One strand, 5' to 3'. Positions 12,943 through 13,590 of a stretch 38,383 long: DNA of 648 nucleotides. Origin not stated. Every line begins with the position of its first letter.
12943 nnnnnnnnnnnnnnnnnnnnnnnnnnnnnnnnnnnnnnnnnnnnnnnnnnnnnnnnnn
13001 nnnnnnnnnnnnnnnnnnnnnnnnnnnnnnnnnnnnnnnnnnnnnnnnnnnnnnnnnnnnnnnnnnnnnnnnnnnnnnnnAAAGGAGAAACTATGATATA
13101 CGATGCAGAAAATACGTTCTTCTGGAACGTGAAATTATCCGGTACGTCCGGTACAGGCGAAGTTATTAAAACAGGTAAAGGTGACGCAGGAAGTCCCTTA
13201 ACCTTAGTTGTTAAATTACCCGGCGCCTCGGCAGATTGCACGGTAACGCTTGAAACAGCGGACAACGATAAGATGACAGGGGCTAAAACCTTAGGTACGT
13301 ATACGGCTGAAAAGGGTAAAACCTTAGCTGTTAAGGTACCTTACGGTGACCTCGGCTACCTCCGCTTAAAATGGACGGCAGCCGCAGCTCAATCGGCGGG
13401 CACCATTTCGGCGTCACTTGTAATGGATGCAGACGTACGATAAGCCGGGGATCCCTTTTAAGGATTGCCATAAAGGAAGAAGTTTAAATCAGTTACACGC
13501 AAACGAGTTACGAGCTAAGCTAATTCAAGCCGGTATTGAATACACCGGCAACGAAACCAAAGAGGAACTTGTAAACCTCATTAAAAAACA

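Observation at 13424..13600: A HeH/SAP (Rho_N-like) motif is encoded in the +1 frame overlapping the end of the capsid-associated gene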

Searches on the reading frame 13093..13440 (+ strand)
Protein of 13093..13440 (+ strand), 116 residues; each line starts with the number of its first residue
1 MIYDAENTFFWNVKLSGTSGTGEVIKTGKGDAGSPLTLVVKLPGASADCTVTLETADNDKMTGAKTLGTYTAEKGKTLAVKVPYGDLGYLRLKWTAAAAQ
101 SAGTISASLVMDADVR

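Call 4: search_protein_families(library=pfam, proteins=[window:13093-13440:+], max_evalue=0.1)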
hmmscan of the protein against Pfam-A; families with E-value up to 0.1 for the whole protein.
window:13093-13440:+ (116 aa): 1 family
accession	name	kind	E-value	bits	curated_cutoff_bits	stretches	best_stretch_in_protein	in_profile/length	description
PF21190.3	Bbp16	-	0.045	14.5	27.1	1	38-108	37-114/115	Bbp16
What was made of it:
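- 13093..13443 (+): Gene for a 116-aa capsid cement protein of the Bbp16 family. It is the upstream partner of the coupled pair. It has a strong SD (AAAGGAG) and ends ...VMDADVR-TAA. The direct Pfam Bbp16 match is weak, E 0.045 (call 4).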

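Call 7: find_homologous_proteins(query=window:13093-13440:+, max_evalue=0.001)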
Query window:13093-13440:+ (116 aa): 11 proteins with E <= 0.001 among 40 candidates.
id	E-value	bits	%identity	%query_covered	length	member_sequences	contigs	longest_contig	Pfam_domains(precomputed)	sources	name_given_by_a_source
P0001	1.3e-65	236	96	100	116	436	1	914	-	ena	-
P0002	1.1e-54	201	82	99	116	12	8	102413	-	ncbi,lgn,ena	-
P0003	2.0e-53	197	87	100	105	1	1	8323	-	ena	-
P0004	3.7e-49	183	94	80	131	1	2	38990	-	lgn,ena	-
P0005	2.1e-33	133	59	100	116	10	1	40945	-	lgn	-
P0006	2.0e-32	130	59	99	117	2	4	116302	-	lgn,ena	-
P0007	3.4e-32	129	58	99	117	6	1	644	-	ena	-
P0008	3.9e-32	129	57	99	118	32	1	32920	-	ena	-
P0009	6.7e-30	121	58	99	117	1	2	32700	-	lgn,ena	-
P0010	3.0e-29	119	55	100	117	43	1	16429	-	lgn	-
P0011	1.3e-26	111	52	99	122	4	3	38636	-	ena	-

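Call 8: find_related_loci(query=window:13093-13440:+, collection=viral_contigs, flank=3000)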
Query window:13093-13440:+ (116 aa) in viral_contigs; peptide patterns used: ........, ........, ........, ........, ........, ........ (x = any residue, [..] = any of these).
57 stretches matched a pattern; 31 encode a relative of the query (tblastn E <= 1e-3); 31 distinct loci.
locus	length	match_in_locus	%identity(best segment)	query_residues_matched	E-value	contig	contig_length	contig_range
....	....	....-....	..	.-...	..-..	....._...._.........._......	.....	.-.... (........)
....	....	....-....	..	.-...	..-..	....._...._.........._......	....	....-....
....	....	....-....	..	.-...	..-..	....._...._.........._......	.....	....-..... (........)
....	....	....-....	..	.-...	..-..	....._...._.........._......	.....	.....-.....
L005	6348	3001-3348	97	1-116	2e-72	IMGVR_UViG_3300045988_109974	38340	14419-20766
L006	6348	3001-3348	97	1-116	2e-72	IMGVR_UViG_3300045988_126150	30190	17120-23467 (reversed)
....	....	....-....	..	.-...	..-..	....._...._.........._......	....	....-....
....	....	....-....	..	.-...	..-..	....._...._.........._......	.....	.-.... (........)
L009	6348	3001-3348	97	1-116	2e-72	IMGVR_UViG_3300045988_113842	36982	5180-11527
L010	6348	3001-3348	97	1-116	2e-72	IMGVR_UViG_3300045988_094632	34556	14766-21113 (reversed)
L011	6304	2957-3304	97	1-116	2e-72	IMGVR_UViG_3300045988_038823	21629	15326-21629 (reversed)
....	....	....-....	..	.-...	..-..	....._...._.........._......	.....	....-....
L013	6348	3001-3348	97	1-116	3e-72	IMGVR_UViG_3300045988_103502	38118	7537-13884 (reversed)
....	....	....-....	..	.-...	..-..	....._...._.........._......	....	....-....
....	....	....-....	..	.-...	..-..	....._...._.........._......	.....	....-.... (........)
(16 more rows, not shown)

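Call 13: find_encoding_contigs(protein=P0005, flank=4000, max_places=3)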
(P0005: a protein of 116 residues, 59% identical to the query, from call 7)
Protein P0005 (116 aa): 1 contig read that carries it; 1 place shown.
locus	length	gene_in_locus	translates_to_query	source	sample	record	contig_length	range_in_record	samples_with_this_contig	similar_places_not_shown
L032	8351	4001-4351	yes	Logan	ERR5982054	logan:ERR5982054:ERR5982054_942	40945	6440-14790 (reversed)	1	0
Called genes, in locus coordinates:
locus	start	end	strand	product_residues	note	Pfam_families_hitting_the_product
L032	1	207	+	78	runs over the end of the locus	-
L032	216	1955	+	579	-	PF12236:Head-tail_con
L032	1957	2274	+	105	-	PF25181:Phage_Bbp19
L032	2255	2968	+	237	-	-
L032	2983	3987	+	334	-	PF20911:GP7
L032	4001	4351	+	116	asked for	-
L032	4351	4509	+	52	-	-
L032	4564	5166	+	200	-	-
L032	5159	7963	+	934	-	PF21722:Gly_rich_2 (faint)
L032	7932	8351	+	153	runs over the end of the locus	PF11090:Phage_T7_Gp13 (weak)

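Call 14: find_encoding_contigs(protein=P0006, flank=4000, max_places=3)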
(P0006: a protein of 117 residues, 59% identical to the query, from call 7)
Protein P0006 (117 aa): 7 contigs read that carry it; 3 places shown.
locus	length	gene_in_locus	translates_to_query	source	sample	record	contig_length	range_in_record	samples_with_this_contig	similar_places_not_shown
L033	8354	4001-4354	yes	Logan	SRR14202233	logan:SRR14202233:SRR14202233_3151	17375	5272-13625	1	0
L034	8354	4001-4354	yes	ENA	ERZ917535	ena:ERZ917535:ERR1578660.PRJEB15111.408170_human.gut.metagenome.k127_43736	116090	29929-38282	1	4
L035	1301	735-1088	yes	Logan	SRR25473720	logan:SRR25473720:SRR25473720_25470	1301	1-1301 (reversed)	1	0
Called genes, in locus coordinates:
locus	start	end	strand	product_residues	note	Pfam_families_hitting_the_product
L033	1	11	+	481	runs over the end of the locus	-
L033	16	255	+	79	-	-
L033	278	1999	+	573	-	PF12236:Head-tail_con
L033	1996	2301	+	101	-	PF25181:Phage_Bbp19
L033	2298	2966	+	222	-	-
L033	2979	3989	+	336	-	PF20911:GP7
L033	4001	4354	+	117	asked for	-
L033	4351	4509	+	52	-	PF12949:HeH (weak)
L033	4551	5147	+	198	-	-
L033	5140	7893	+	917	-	PF21722:Gly_rich_2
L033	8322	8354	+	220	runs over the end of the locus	PF24072:T7_gp14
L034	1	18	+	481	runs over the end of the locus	-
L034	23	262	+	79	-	-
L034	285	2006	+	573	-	PF12236:Head-tail_con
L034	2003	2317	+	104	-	PF25181:Phage_Bbp19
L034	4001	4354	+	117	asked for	-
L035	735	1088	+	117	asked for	-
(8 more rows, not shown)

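Call 16: search_protein_families(library=phrogs, proteins=[window:13093-13440:+], max_evalue=0.01)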
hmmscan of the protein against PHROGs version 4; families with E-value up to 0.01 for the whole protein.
window:13093-13440:+ (116 aa): 1 family
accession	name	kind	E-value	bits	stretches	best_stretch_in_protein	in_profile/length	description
phrog_427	-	unknown function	5.9e-11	43.5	1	1-113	1-132/142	-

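Call 19: find_related_loci(query=A1, collection=viral_contigs, flank=2500)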
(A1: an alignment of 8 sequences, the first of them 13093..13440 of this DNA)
Query A1 (116 aa) in viral_contigs; peptide patterns used: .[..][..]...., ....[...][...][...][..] (x = any residue, [..] = any of these).
203 stretches matched a pattern; 50 encode a relative of the query (tblastn E <= 1e-3); 50 distinct loci.
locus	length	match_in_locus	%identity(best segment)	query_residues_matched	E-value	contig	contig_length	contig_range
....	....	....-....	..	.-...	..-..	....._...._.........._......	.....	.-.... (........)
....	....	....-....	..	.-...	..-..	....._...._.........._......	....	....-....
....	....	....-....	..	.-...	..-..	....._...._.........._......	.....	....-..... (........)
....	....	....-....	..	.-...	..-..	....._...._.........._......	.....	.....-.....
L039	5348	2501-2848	97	1-116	3e-72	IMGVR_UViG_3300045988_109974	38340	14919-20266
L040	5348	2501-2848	97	1-116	3e-72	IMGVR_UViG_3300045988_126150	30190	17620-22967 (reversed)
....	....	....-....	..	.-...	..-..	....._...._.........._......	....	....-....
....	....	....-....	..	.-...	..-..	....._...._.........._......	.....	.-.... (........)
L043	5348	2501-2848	97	1-116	3e-72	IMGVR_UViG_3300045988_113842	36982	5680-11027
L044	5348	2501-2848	97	1-116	3e-72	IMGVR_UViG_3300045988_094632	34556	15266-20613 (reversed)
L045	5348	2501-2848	97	1-116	3e-72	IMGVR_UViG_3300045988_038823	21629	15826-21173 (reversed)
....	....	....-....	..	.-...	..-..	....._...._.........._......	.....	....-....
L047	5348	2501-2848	97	1-116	5e-72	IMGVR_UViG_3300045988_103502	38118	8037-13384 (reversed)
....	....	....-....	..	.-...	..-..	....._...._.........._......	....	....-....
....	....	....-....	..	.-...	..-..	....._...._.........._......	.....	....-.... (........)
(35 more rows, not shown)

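Call 32: search_protein_representatives(alignment_id=A1)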
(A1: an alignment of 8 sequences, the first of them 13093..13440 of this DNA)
Query: 8 sequences, 117 profile positions. Proteins with E-value up to 0.001 (for the whole library): 231; up to 1e-10: 48; up to 1e-30: 2. The best 150 are listed.
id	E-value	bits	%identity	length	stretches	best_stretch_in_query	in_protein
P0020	5.2e-46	172.2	-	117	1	1-116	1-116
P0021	6.1e-32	126.9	-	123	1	1-117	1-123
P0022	9.2e-28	113.4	-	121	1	1-116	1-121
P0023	1.8e-26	109.2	-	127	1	1-116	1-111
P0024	8.8e-24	100.6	-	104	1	1-61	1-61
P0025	9.2e-24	100.5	-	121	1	1-116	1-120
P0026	1.1e-22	97.1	-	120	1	1-117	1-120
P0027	1.7e-21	93.1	-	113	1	1-116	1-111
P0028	1.9e-21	93.0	-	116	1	1-114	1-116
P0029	2.1e-21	92.9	-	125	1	1-116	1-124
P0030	9.8e-21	90.7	-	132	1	43-116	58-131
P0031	7.2e-20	87.9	-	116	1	1-116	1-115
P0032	8.6e-20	87.7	-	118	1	1-115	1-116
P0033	1.1e-19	87.4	-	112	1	1-116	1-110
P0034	6.3e-19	84.9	-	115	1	1-116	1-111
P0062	3.3e-11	60.0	-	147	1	1-104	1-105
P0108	2.7e-07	47.4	-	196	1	1-116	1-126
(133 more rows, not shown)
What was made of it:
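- On Programmed ribosomal frameshift product (T7 10A/10B, prfB type): Of the 150 best of 231 family representatives, nearly all are 97-151 aa long and match end to end (call 32).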

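Call 35: find_homologous_proteins(query=P0062, max_evalue=0.001)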
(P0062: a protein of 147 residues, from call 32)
Query P0062 (147 aa): 58 proteins with E <= 0.001 among 139 candidates.
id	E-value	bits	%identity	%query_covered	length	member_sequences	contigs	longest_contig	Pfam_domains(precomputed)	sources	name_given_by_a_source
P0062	1.1e-88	312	100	100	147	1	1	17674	-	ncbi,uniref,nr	ncbi:unnamed protein product [Cylicocyclus nassatus]|uniref:Uncharacterized protein n=1 Tax=Cylicocy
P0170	9.9e-32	128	60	67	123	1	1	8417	-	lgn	-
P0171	1.1e-24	105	55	71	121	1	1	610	-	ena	-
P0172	1.1e-22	98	53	68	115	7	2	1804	-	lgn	-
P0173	2.5e-22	97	53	68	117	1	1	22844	-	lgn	-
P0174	3.3e-22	97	50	73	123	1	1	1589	-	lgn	-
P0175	7.1e-22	96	51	69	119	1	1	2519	-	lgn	-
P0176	1.2e-21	95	53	64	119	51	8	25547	-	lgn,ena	-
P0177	1.8e-20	91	51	64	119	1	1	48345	-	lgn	-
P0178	3.4e-20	90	51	64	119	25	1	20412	-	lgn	-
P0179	1.1e-19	89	52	66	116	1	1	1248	-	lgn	-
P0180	1.8e-19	88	48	67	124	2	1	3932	-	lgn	-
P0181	3.9e-19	87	48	71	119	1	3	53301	-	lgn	-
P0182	5.9e-19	86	46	69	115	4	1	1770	-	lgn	-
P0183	1.7e-18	85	48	65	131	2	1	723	-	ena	-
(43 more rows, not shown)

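Call 36: find_encoding_contigs(protein=P0062, flank=4000, max_places=4)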
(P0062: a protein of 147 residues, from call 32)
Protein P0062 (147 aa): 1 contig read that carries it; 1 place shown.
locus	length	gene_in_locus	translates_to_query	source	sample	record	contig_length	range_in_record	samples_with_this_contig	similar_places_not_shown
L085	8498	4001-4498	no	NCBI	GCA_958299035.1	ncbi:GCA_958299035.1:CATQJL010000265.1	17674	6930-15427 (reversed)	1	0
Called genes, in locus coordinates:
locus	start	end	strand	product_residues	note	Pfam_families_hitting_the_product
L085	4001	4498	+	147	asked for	-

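Call 52: find_related_loci(query=A1, collection=genome_contigs, flank=1500)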
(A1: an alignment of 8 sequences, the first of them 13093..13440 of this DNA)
Query A1 (116 aa) in genome_contigs; peptide patterns used: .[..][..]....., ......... (x = any residue, [..] = any of these).
38 stretches matched a pattern; 8 encode a relative of the query (tblastn E <= 1e-3); 8 distinct loci.
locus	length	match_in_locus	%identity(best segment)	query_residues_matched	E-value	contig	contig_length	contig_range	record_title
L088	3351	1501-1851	55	1-116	3e-36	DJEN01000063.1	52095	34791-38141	MAG TPA_asm: Megasphaera sp. UBA5897 UBA5897_contig_10443, whole genome shotgun sequence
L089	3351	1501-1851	55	1-116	3e-36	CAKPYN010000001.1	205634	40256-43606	MAG: uncultured Megasphaera sp. isolate REFINED_METABAT215_TOP10_CONTIGS_1500_ASSEMBLY_K77_MERGED__Hadza_MoBio_hadza-E-H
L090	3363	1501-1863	50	1-115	2e-23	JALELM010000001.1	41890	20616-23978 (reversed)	MAG: Veillonellaceae bacterium isolate SUG113 k141_2148680, whole genome shotgun sequence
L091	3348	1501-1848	45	1-116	4e-23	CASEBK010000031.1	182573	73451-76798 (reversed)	uncultured Veillonellaceae bacterium isolate SI.A58.metabat-bins.128 genome assembly, contig: SI.A58.metabat-bins.128.fa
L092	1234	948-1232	52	1-90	3e-21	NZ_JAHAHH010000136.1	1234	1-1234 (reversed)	MAG: Negativicoccus succinicivorans isolate L2_037_000G1_dasL2_037_000G1_maxbin2.maxbin.029 L2_037_000G1_scaffold_42120,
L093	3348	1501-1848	39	1-116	1e-19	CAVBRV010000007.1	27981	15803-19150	Paludibacteraceae bacterium isolate H07622-L1_cleanbin_000032 genome assembly, contig: Spades_H07622-L1_contig_888, whol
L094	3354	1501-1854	42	1-113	2e-19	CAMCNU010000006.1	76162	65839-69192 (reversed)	MAG: uncultured Veillonellaceae bacterium isolate ERR1855540_bin.6_metaWRAP_v1.3_MAG genome assembly, contig: ERZ9514747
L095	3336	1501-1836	37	1-112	3e-16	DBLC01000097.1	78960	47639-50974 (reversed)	MAG TPA_asm: Dialister sp. UBA734 UBA734_contig_1872, whole genome shotgun sequence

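Call 56: find_related_loci(query=A1, collection=metagenome_contigs, flank=1000)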
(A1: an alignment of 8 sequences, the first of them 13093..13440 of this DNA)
Query A1 (116 aa) in metagenome_contigs; peptide patterns used: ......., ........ (x = any residue, [..] = any of these).
251 stretches matched a pattern; 33 encode a relative of the query (tblastn E <= 1e-3); 33 distinct loci.
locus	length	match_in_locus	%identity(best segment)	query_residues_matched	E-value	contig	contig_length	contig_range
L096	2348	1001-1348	100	1-116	3e-74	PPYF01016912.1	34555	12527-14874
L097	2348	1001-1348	99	1-116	7e-74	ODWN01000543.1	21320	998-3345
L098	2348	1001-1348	98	1-116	3e-73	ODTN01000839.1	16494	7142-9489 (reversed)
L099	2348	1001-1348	98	1-116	3e-73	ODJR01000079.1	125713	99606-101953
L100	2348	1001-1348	97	1-116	1e-72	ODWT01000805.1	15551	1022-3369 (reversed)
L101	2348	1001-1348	97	1-116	1e-72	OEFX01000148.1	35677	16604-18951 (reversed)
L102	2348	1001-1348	97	1-116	1e-72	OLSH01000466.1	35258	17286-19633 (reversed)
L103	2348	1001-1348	97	1-116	1e-72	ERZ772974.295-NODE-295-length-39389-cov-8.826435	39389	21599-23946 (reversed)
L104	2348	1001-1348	97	1-116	1e-72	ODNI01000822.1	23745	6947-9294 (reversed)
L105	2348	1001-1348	97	1-116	1e-72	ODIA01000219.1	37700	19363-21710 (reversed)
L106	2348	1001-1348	97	1-116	1e-72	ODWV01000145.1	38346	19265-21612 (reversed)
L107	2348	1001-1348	97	1-116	1e-72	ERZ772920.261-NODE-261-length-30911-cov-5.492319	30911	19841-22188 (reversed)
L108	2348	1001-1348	97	1-116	1e-72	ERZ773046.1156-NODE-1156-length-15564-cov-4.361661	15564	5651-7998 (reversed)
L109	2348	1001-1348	97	1-116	1e-72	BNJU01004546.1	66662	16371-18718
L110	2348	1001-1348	97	1-116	2e-72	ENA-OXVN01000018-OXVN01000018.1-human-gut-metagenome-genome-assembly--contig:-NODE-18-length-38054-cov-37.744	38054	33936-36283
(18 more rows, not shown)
